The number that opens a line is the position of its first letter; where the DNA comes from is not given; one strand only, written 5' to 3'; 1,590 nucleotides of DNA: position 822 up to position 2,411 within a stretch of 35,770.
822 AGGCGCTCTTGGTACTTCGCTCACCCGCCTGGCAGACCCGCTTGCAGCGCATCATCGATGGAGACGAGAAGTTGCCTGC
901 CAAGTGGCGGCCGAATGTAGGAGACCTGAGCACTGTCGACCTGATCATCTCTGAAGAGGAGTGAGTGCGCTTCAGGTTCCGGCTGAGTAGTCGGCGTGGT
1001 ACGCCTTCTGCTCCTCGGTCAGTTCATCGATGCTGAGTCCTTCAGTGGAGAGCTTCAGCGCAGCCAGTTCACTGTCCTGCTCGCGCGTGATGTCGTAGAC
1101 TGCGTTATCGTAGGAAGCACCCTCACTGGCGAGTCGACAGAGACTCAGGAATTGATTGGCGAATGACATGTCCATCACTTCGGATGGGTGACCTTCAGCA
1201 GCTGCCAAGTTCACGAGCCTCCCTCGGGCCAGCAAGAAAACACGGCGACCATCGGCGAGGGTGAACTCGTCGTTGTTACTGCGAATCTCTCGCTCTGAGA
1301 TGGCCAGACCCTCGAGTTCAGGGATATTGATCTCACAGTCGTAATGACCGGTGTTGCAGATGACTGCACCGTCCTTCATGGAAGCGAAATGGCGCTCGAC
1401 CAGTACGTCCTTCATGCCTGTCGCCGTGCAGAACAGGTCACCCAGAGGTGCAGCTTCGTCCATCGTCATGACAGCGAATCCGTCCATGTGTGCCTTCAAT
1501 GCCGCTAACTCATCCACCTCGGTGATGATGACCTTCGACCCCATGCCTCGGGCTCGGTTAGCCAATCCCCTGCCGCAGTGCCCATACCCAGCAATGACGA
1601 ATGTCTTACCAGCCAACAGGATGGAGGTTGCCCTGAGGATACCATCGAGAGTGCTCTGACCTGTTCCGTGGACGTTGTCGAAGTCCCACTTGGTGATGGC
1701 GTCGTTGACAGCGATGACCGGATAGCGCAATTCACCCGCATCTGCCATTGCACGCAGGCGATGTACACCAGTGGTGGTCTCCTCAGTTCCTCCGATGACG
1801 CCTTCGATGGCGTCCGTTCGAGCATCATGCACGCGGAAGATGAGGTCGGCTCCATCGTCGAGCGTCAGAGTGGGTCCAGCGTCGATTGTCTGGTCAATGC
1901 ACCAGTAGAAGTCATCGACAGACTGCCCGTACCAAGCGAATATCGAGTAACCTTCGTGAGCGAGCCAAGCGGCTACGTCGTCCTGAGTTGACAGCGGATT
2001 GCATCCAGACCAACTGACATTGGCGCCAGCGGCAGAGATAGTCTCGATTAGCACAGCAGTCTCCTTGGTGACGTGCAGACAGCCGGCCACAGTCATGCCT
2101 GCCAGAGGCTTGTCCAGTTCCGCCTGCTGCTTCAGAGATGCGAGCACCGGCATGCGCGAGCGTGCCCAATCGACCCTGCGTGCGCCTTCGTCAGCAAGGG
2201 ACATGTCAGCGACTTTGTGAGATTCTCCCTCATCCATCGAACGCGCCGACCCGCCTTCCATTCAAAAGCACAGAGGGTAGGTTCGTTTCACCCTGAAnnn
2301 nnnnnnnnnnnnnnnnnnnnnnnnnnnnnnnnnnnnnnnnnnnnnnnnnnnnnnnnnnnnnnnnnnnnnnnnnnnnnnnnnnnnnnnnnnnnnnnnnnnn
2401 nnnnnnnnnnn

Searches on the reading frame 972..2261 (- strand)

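Call 82: search_protein_families(library=pfam, proteins=[window:972-2261:-], max_evalue=0.00001)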
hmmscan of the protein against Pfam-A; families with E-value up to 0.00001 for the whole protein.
window:972-2261:- (429 aa): 4 families
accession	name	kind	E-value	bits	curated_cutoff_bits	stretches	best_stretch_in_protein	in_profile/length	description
PF05221.23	AdoHcyase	-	4.2e-69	233.4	25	2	15-147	2-139/299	S-adenosyl-L-homocysteine hydrolase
PF00670.27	AdoHcyase_NAD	-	6.2e-54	182.9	27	1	196-356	1-161/162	S-adenosyl-L-homocysteine hydrolase, NAD binding domain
PF02826.25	2-Hacid_dh_C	-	1.1e-09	38.4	25.1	1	214-305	32-127/178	D-isomer specific 2-hydroxyacid dehydrogenase, NAD binding domain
PF07991.19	KARI_N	-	4.3e-06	26.8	20.6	1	216-279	2-66/165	Acetohydroxy acid isomeroreductase, NADPH-binding domain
